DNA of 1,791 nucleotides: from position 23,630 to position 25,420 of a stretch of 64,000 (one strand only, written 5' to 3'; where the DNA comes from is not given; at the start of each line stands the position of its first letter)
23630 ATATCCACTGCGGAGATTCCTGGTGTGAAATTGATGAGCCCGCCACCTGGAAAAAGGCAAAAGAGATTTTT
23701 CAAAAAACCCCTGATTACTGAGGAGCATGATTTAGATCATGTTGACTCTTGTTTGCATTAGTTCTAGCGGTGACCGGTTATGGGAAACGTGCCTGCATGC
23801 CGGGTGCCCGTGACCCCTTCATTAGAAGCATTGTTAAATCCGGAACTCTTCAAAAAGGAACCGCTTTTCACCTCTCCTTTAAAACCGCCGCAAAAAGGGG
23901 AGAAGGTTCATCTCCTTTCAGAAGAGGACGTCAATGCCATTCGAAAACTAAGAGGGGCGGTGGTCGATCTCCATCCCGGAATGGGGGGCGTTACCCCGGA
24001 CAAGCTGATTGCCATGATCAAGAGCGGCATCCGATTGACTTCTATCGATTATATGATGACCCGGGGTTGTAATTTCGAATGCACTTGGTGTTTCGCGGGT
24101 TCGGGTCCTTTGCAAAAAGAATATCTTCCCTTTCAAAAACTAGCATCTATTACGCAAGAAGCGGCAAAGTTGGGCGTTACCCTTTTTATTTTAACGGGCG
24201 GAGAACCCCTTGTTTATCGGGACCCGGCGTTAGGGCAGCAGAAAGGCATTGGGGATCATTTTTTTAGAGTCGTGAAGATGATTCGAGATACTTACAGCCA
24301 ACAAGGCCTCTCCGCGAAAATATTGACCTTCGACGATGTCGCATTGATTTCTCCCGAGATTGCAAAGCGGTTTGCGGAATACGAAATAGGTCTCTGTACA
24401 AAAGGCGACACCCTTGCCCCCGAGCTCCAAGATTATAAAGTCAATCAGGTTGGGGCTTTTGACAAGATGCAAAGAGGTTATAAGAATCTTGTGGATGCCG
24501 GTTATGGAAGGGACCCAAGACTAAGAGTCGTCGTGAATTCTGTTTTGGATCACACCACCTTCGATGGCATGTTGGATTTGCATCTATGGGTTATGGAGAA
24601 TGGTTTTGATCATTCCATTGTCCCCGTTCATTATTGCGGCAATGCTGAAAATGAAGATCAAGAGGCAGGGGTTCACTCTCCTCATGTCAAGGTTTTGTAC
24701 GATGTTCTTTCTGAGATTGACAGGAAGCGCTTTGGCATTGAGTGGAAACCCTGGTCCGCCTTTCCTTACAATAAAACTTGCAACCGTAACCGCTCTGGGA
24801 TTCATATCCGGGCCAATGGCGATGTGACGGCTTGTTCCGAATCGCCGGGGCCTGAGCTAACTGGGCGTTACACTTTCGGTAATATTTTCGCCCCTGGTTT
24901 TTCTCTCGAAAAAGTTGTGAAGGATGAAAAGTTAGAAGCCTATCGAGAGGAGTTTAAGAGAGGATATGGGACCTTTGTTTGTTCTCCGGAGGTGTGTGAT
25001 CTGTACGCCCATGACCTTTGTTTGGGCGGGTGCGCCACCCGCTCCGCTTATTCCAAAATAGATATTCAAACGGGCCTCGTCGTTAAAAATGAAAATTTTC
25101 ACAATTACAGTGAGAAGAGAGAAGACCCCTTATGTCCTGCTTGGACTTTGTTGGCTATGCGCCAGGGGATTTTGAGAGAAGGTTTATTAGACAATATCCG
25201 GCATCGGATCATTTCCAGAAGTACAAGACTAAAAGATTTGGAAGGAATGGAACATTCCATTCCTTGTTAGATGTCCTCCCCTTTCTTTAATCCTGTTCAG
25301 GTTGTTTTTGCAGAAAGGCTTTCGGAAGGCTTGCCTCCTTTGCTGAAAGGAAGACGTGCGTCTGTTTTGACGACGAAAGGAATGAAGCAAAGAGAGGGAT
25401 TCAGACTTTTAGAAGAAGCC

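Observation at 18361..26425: Complete PEP to 2-hydroxyethylphosphonate to C1-phosphonate route with two nucleotidyltransferases and a radical SAM enzyme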

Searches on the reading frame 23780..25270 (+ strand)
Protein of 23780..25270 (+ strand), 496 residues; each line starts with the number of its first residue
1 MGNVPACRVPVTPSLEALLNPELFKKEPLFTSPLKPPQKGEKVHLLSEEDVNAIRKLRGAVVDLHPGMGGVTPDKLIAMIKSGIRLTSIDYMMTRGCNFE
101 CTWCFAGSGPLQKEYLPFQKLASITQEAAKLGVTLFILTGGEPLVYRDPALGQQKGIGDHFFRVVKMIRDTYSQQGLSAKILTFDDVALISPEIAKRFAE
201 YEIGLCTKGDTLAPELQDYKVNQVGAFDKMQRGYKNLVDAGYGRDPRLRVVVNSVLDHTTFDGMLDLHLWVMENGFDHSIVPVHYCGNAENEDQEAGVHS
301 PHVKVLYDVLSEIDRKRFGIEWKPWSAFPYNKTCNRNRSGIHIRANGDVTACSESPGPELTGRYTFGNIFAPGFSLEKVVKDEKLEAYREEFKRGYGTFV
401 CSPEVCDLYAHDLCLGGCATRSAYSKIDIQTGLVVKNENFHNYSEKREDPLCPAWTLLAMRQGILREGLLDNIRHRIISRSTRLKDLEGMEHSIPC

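Call 3: search_protein_families(library=pfam, proteins=[window:23780-25270:+], max_evalue=0.01)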
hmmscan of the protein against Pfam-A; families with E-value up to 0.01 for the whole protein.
window:23780-25270:+ (496 aa): 3 families
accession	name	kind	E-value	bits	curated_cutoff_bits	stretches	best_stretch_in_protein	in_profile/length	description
PF04055.27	Radical_SAM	-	2.9e-11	44.3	29.5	1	92-255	2-149/166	Radical SAM superfamily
PF13186.11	SPASM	-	0.00022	21.9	21.5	1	334-391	1-54/67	Iron-sulfur cluster-binding domain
PF13353.11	Fer4_12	-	0.00059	20.6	22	1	92-147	10-66/137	4Fe-4S single cluster domain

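Call 4: search_protein_families(library=ncbifam, proteins=[window:23780-25270:+], max_evalue=0.01)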
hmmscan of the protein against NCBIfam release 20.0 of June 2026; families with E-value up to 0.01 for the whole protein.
window:23780-25270:+ (496 aa): 31 families (the best 25 are shown)
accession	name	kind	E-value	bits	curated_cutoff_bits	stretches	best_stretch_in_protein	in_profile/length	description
NF045574.1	sacti_mat_StsB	exception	1.3e-12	47.3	625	1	84-269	93-254/466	StsB family radical SAM/SPASM domain sactipeptide maturase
TIGR04251.1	SCM_rSAM_ScmF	equivalog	1e-10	41.6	400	1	86-242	3-146/353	SynChlorMet cassette radical SAM/SPASM protein ScmF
TIGR02668.1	moaA_archaeal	equivalog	3.1e-09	36.3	325.25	1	85-148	8-72/303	GTP 3',8-cyclase MoaA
TIGR02666.1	moaA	equivalog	1.5e-08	34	284.05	1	93-148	16-75/336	GTP 3',8-cyclase MoaA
NF050035.1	rSAM_WgK_link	exception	1.8e-08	33.8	650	1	89-237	11-143/367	radical SAM/SPASM peptide maturase WgkB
NF049973.1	radical_Rv1681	equivalog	4.7e-08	32.3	380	1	74-148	62-134/326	Rv1681 family radical SAM protein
TIGR03962.1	mycofact_rSAM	equivalog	6e-08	32.2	265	1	89-421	14-316/339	mycofactocin radical SAM maturase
NF001199.0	PRK00164.2-1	equivalog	1.2e-07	31.2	231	1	86-148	11-74/308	GTP 3',8-cyclase MoaA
TIGR04055.1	rSAM_NirJ2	equivalog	6.5e-07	29.2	500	1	91-328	4-217/326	putative heme d1 biosynthesis radical SAM protein NirJ2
TIGR04054.1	rSAM_NirJ1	equivalog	7.6e-07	28.1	650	1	91-254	40-184/387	putative heme d1 biosynthesis radical SAM protein NirJ1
NF041298.1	rSAM_mat_DynA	equivalog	1.8e-06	27.2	450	1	94-299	8-202/356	dynobactin maturation radical SAM/SPASM protein DynA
NF038283.1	viperin_w_prok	equivalog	6.5e-06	25.5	180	1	88-148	3-70/281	viperin family antiviral radical SAM protein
NF047865.1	rSAM_PapB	equivalog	8.8e-06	25.2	340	1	86-421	2-319/330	PapB family radical SAM/SPASM ranthipeptide maturase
TIGR04403.1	rSAM_skfB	equivalog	1.5e-05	24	300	1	89-143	106-160/402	sporulation killing factor system radical SAM maturase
TIGR04303.1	GeoRSP_rSAM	equivalog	1.9e-05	24.4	400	1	88-148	6-64/325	GeoRSP system radical SAM/SPASM protein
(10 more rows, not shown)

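Call 6: search_solved_structures(query=window:23780-25270:+, max_evalue=0.1, show_alignments=2)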
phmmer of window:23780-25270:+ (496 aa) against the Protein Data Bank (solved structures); distinct sequences matched with E-value up to 0.1: 3.
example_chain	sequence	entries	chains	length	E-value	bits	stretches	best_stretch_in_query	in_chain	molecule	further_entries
6efn_A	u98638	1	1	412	0.0005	21.9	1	89-145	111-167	Sporulation killing factor maturation protein SkfB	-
1tv7_A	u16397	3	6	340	0.00083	21.2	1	86-149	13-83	Molybdenum cofactor biosynthesis protein A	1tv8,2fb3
2fb2_A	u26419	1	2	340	0.00083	21.2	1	86-149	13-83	Molybdenum cofactor biosynthesis protein A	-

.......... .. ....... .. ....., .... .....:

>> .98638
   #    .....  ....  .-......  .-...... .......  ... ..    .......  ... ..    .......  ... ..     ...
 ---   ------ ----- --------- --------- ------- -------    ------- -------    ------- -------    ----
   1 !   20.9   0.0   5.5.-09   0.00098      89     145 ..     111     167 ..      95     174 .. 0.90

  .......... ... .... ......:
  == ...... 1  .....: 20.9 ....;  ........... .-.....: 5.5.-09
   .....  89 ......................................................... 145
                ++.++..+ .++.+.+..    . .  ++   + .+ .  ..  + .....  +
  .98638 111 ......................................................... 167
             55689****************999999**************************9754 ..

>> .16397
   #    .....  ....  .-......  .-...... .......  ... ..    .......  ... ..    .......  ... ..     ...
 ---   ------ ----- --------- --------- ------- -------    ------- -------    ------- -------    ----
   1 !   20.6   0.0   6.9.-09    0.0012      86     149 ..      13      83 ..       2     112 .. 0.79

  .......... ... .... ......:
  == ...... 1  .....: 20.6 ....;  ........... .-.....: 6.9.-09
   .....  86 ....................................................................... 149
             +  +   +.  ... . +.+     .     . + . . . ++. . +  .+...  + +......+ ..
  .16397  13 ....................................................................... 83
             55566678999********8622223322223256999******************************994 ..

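Call 9: find_homologous_proteins(query=window:23780-25270:+, max_evalue=0.00001)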
Query window:23780-25270:+ (496 aa): 170 proteins with E <= 0.00001 among 8000 candidates; the best 120 are listed.
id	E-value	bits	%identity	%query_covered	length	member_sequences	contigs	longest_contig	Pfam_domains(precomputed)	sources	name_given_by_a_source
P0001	1.4e-291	985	100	84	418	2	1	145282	PF04055.28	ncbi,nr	ncbi:MAG: radical SAM protein [Deltaproteobacteria bacterium]|nr:radical SAM protein [Deltaproteobac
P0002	6.6e-271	917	78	96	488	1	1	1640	PF13186.12,PF04055.28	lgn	-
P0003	1.1e-255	867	75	97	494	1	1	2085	PF13186.12,PF04055.28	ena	-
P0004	1.4e-253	860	74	97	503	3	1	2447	PF13186.12,PF04055.28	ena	-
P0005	4.6e-253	858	74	96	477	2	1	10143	PF13186.12,PF04055.28,PF13353.12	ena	-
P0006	5.7e-253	858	72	96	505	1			PF04055.28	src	-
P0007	7.2e-253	858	72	97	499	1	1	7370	PF13186.12,PF04055.28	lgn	-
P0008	6.9e-252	855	70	98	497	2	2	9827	PF04055.28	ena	-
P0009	6.3e-251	851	73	97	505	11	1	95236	PF13186.12,PF04055.28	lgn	-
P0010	1.7e-250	850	72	96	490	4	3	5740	PF13186.12,PF04055.28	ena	-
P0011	6.1e-250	848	72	96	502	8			PF04055.28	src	-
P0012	8.4e-250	848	72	97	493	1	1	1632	PF13186.12,PF04055.28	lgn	-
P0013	2.1e-249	846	71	98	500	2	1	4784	PF13186.12,PF04055.28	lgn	-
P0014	2.5e-249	846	73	96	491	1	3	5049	PF13186.12,PF04055.28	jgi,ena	-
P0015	6.9e-249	845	73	97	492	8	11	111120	PF13186.12,PF04055.28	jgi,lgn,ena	-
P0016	7.6e-249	844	71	96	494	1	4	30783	PF13186.12,PF04055.28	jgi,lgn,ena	-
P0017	1.5e-248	843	73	96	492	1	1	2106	PF13186.12,PF04055.28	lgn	-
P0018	3.9e-248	842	72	96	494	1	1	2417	PF13186.12,PF04055.28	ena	-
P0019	1.8e-247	840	71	97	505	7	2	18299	PF13186.12,PF04055.28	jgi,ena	-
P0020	1.8e-247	840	71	96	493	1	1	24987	PF04055.28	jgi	jgi:radical SAM protein with 4Fe4S-binding SPASM domain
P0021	2.5e-247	839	71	96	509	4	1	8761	PF04055.28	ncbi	-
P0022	1.8e-246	837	71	96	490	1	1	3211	PF13186.12,PF04055.28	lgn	-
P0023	7.1e-246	835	71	98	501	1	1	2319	PF04055.28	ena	-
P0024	8.2e-246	834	72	96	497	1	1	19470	PF13186.12,PF04055.28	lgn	-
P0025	1.4e-245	834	72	96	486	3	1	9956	PF13186.12,PF04055.28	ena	-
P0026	5.8e-245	832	69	97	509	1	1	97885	PF04055.28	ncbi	-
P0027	2.4e-244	830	73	96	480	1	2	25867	PF13186.12,PF04055.28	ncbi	-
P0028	6.2e-244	828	70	98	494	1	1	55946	PF13186.12,PF04055.28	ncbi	-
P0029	7.7e-243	825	70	97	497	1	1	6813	PF13186.12,PF04055.28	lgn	-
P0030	2.1e-242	823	71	96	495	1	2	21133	PF04055.28,PF13353.12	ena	-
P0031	6.0e-242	822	70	96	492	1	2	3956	PF04055.28,PF13353.12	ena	-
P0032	8.5e-242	821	70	97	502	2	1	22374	PF13186.12,PF04055.28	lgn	-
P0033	1.1e-241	821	69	97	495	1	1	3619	PF04055.28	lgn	-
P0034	3.3e-241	819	69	97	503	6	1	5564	PF13186.12,PF04055.28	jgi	-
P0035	3.4e-241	819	69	96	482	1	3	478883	PF13186.12,PF04055.28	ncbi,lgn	-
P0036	5.0e-241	819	69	97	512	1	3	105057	PF04055.28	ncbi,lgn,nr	ncbi:radical SAM protein [Candidatus Woesearchaeota archaeon]|nr:radical SAM protein [Candidatus Woe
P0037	5.5e-241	819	69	97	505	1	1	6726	PF13186.12,PF04055.28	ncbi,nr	ncbi:radical SAM protein [Acidobacteria bacterium AH-259-D05]|nr:radical SAM protein [Acidobacteria 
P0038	6.9e-241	818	70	96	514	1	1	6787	PF04055.28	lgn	-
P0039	2.1e-240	817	70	96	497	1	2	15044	PF13186.12,PF04055.28,PF13353.12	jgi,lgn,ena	-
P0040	1.3e-239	814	68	98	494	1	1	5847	PF13186.12,PF04055.28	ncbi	-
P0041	1.9e-239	813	71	96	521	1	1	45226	PF04055.28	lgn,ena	-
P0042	2.1e-239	813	68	98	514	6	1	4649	PF04055.28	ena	-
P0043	2.5e-239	813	70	96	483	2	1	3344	PF13186.12,PF04055.28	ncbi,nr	ncbi:radical SAM protein [Patescibacteria group bacterium]|nr:radical SAM protein [Patescibacteria g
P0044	4.0e-239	812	70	96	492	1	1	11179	PF04055.28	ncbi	-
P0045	4.2e-239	812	69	96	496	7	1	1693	PF13186.12,PF04055.28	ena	-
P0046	5.9e-239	812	70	97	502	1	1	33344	PF04055.28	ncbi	-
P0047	1.6e-238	810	68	96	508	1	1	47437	PF04055.28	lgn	-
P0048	3.0e-238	810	69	97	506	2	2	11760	PF04055.28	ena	-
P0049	3.8e-238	809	68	97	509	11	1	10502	PF13186.12,PF04055.28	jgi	-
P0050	4.5e-238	809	68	98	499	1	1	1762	PF13186.12,PF04055.28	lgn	-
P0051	1.6e-237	807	69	96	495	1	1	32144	PF13186.12,PF04055.28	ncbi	-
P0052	1.7e-237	807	70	98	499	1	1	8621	PF13186.12,PF04055.28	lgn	-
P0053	9.7e-237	805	68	97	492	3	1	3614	PF04055.28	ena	-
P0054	9.3e-236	801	67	97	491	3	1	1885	PF13186.12,PF04055.28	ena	-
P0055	3.0e-235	800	69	97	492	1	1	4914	PF04055.28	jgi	jgi:radical SAM protein with 4Fe4S-binding SPASM domain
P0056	4.2e-235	799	69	96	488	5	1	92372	PF13186.12,PF04055.28,PF13353.12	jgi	jgi:radical SAM protein with 4Fe4S-binding SPASM domain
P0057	5.4e-235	799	68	97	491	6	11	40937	PF04055.28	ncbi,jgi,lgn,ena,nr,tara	ncbi:MAG: hypothetical protein CMM60_07945 [Rhodospirillaceae bacterium]|jgi:radical SAM protein wit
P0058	4.7e-234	796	69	96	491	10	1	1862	PF04055.28,PF13353.12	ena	-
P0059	7.2e-234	795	68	96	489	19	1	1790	PF13186.12,PF04055.28,PF13353.12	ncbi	-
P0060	9.2e-234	795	68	97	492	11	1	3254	PF04055.28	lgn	-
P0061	2.2e-233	793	70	96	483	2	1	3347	PF04055.28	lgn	-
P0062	3.5e-233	793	69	96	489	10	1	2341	PF13186.12,PF04055.28,PF13353.12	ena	-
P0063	9.0e-233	791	67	96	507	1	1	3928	PF13186.12,PF04055.28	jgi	jgi:radical SAM protein with 4Fe4S-binding SPASM domain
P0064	2.4e-232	790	67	96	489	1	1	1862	PF13186.12,PF04055.28,PF13353.12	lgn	-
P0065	2.4e-232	790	69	96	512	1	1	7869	PF04055.28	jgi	jgi:radical SAM protein with 4Fe4S-binding SPASM domain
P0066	3.9e-232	789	69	96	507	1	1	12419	PF04055.28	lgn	-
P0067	3.9e-232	789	66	98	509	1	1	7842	PF13186.12,PF04055.28,PF13353.12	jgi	-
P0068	4.6e-232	789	66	98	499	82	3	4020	PF13186.12,PF04055.28,PF13353.12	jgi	-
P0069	1.0e-230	785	69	94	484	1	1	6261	PF13186.12,PF04055.28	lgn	-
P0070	2.0e-228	777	67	96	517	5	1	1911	PF04055.28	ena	-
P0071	1.3e-226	771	68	96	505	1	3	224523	PF04055.28,PF13353.12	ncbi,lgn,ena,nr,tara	ncbi:hypothetical protein CL617_03585 [archaeon]|nr:hypothetical protein [archaeon]|tara:strand:- st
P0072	3.2e-225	767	67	96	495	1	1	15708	PF13186.12,PF04055.28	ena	-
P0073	6.3e-225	766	66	97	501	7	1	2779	PF13186.12,PF04055.28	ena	-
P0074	2.3e-224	764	69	96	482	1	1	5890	PF04055.28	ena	-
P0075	3.5e-224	763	67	98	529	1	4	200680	PF04055.28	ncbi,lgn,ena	-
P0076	1.8e-220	751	63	96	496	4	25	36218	PF13186.12,PF04055.28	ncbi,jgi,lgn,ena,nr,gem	ncbi:MAG: radical SAM protein [Gammaproteobacteria bacterium]|jgi:radical SAM protein with 4Fe4S-bin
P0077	1.8e-219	748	65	96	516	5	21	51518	PF04055.28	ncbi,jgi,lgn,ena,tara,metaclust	jgi:radical SAM protein with 4Fe4S-binding SPASM domain|tara:strand:- start:21577 stop:23127 length:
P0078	7.6e-218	742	66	95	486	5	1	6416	PF04055.28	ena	-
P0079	2.7e-217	740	66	96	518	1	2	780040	PF04055.28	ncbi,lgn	-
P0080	4.2e-216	736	62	97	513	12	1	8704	PF13186.12,PF04055.28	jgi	-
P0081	7.1e-216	736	73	84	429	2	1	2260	PF13186.12,PF04055.28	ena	-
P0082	1.4e-213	728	63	96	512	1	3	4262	PF04055.28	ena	-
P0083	3.8e-212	723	66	95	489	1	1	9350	PF04055.28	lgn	-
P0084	8.0e-211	719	63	97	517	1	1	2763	PF04055.28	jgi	jgi:radical SAM protein with 4Fe4S-binding SPASM domain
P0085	2.5e-204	698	61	98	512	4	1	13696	PF04055.28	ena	-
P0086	5.9e-204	696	64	74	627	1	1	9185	PF04055.28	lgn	-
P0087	7.9e-202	689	69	84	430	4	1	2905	PF04055.28,PF13353.12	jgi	jgi:radical SAM protein with 4Fe4S-binding SPASM domain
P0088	1.3e-190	652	65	84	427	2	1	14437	PF04055.28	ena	-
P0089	3.5e-186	638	59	93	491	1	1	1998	PF13186.12,PF04055.28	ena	-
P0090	9.9e-185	633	58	94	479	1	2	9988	PF04055.28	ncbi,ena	-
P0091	1.2e-183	629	58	98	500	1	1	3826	PF13186.12,PF04055.28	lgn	-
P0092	2.2e-183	629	58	95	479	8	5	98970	PF13186.12,PF04055.28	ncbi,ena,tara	tara:strand:- start:4698 stop:6137 length:1440 start_codon:yes stop_codon:yes gene_type:complete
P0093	1.5e-182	626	59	93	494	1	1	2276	PF04055.28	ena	-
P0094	8.4e-182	623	58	94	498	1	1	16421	PF04055.28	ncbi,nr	ncbi:MAG: radical SAM protein [Candidatus Omnitrophica bacterium]|nr:radical SAM protein [Candidatus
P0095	1.4e-181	623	58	93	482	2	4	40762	PF13186.12,PF04055.28,PF13353.12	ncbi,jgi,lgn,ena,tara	tara:strand:- start:5919 stop:7367 length:1449 start_codon:yes stop_codon:yes gene_type:complete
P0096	1.5e-181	623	57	95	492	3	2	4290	PF13186.12,PF04055.28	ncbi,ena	-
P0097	6.4e-181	620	58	95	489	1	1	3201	PF13186.12,PF04055.28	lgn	-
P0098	9.1e-181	620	55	99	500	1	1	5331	PF04055.28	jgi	jgi:MoaA/NifB/PqqE/SkfB family radical SAM enzyme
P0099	2.1e-180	619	57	96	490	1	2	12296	PF13186.12,PF04055.28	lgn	-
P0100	3.7e-180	618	58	95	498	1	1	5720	PF04055.28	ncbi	-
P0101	4.2e-180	618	58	96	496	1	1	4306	PF13186.12,PF04055.28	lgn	-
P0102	6.1e-180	617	59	94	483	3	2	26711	PF13186.12,PF04055.28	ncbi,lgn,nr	ncbi:MAG: radical SAM protein [Candidatus Omnitrophica bacterium]|nr:radical SAM protein [Candidatus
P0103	9.7e-180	616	58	93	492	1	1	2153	PF04055.28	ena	-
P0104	2.9e-179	615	57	93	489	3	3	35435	PF04055.28,PF13353.12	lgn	-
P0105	8.3e-179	613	58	93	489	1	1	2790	PF04055.28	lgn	-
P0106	2.7e-178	612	58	93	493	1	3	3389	PF13186.12,PF04055.28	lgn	-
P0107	2.9e-178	612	58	93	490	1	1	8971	PF04055.28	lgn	-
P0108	1.4e-177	609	57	96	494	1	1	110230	PF04055.28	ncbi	-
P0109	2.1e-177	609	57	96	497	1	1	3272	PF04055.28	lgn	-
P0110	6.4e-177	607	57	95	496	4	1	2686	PF13186.12,PF04055.28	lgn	-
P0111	8.8e-177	607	56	96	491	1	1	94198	PF13186.12,PF04055.28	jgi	jgi:MoaA/NifB/PqqE/SkfB family radical SAM enzyme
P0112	9.7e-177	607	57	95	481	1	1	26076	PF13186.12,PF04055.28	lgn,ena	-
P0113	5.1e-176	604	57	93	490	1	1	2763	PF04055.28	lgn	-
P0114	4.1e-175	601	65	79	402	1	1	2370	PF04055.28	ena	-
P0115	5.5e-175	601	56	96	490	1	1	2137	PF04055.28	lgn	-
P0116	7.0e-175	600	56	98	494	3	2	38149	PF13186.12,PF04055.28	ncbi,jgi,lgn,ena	-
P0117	1.6e-174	599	57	95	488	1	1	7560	PF13186.12,PF04055.28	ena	-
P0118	2.5e-174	599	57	94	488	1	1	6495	PF13186.12,PF04055.28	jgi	-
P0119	1.0e-173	597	58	91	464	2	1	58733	PF13186.12,PF04055.28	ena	-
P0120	1.5e-173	596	55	97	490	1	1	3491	PF04055.28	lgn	-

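Call 11: find_encoding_contigs(protein=P0036, flank=10000, max_places=2)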
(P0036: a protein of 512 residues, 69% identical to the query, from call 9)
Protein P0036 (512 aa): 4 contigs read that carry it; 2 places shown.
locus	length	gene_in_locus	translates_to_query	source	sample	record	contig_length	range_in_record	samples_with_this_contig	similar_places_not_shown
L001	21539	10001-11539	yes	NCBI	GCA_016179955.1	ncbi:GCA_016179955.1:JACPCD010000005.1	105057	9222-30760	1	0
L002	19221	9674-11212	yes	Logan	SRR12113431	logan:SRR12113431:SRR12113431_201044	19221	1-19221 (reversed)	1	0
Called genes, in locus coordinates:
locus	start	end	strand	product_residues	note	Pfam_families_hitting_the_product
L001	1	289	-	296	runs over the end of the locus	PF02310:B12-binding, PF04055:Radical_SAM (weak)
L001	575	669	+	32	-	-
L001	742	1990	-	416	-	PF01943:Polysacc_synt, PF13440:Polysacc_synt_3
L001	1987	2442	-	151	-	PF04101:Glyco_tran_28_C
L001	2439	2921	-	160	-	PF08660:Alg14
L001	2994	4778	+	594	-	PF13231:PMT_2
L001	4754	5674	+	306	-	PF01522:Polysacc_deac_1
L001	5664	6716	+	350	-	PF02388:FemAB (weak), PF13480:Acetyltransf_6, PF02388:FemAB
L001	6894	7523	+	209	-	PF01066:CDP-OH_P_transf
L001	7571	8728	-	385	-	PF00465:Fe-ADH, PF13685:Fe-ADH_2, PF25137:ADH_Fe_C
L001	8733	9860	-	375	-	PF02776:TPP_enzyme_N, PF02775:TPP_enzyme_C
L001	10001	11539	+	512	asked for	PF04055:Radical_SAM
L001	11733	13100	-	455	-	PF01381:HTH_3 (faint), PF12844:HTH_19 (weak), PF13560:HTH_31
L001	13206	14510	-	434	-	PF01467:CTP_transf_like, PF13714:PEP_mutase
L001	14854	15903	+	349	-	PF13480:Acetyltransf_6, PF02388:FemAB (weak)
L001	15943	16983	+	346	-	PF00155:Aminotran_1_2, PF00266:Aminotran_5 (weak), PF01041:DegT_DnrJ_EryC1, PF01053:Cys_Met_Meta_PP, PF01212:Beta_elim_lyase (weak)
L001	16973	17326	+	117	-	PF00892:EamA, PF10639:TMEM234 (weak)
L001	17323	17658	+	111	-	PF00892:EamA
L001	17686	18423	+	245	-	PF00535:Glycos_transf_2, PF10111:Glyco_tranf_2_2 (weak), PF13641:Glyco_tranf_2_3 (weak)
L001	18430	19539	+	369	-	PF02350:Epimerase_2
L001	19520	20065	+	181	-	PF25084:LbH_EIF2B, PF25087:GMPPB_C (faint), PF00132:Hexapep, PF14602:Hexapep_2 (faint), PF00132:Hexapep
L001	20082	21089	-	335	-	-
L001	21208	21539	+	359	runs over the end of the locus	PF01041:DegT_DnrJ_EryC1, PF01212:Beta_elim_lyase, PF00155:Aminotran_1_2, PF00266:Aminotran_5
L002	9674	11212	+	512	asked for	PF04055:Radical_SAM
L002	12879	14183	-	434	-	PF01467:CTP_transf_like, PF13714:PEP_mutase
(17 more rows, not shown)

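Call 12: find_encoding_contigs(protein=P0057, flank=10000, max_places=2)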
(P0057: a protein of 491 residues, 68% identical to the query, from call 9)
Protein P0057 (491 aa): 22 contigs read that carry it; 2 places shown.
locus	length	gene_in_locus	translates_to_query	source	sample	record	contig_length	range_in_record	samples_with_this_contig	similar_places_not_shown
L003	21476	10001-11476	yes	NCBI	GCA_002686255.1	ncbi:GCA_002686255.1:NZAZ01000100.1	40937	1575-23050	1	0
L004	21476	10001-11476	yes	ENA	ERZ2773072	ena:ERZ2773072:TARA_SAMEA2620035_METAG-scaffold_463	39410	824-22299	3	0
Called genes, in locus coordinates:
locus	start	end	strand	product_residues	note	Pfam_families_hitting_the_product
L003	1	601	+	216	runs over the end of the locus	PF01135:PCMT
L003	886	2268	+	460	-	PF02321:OEP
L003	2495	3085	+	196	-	-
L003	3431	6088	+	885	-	PF00133:tRNA-synt_1, PF09334:tRNA-synt_1g (weak), PF13603:tRNA-synt_1_2 (weak), PF09334:tRNA-synt_1g, PF08264:Anticodon_1, PF10458:Val_tRNA-synt_C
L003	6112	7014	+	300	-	PF05552:MS_channel_1st_1 (weak), PF21088:MS_channel_1st, PF00924:MS_channel_2nd, PF21082:MS_channel_3rd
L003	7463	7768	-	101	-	PF07238:PilZ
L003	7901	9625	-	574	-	PF00920:ILVD_EDD_N, PF24877:ILV_EDD_C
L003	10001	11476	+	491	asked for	PF04055:Radical_SAM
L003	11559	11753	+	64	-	-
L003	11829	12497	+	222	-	-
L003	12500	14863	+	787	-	PF01590:GAF, PF13185:GAF_2, PF01590:GAF, PF13185:GAF_2, PF13492:GAF_3, PF00989:PAS (weak), PF08448:PAS_4 (weak), PF00211:Guanylate_cyc, +1 more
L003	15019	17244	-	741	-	PF05226:CHASE2, PF00211:Guanylate_cyc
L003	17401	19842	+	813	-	PF00664:ABC_membrane, PF00005:ABC_tran, PF02463:SMC_N (faint), PF13304:AAA_21 (weak)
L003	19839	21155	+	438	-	PF25917:BSH_RND (weak), PF25919:BSH_CusB (weak), PF25984:BSH_YknX, PF25994:HH_AprE, PF26002:Beta-barrel_AprE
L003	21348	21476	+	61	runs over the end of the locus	-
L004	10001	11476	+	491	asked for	PF04055:Radical_SAM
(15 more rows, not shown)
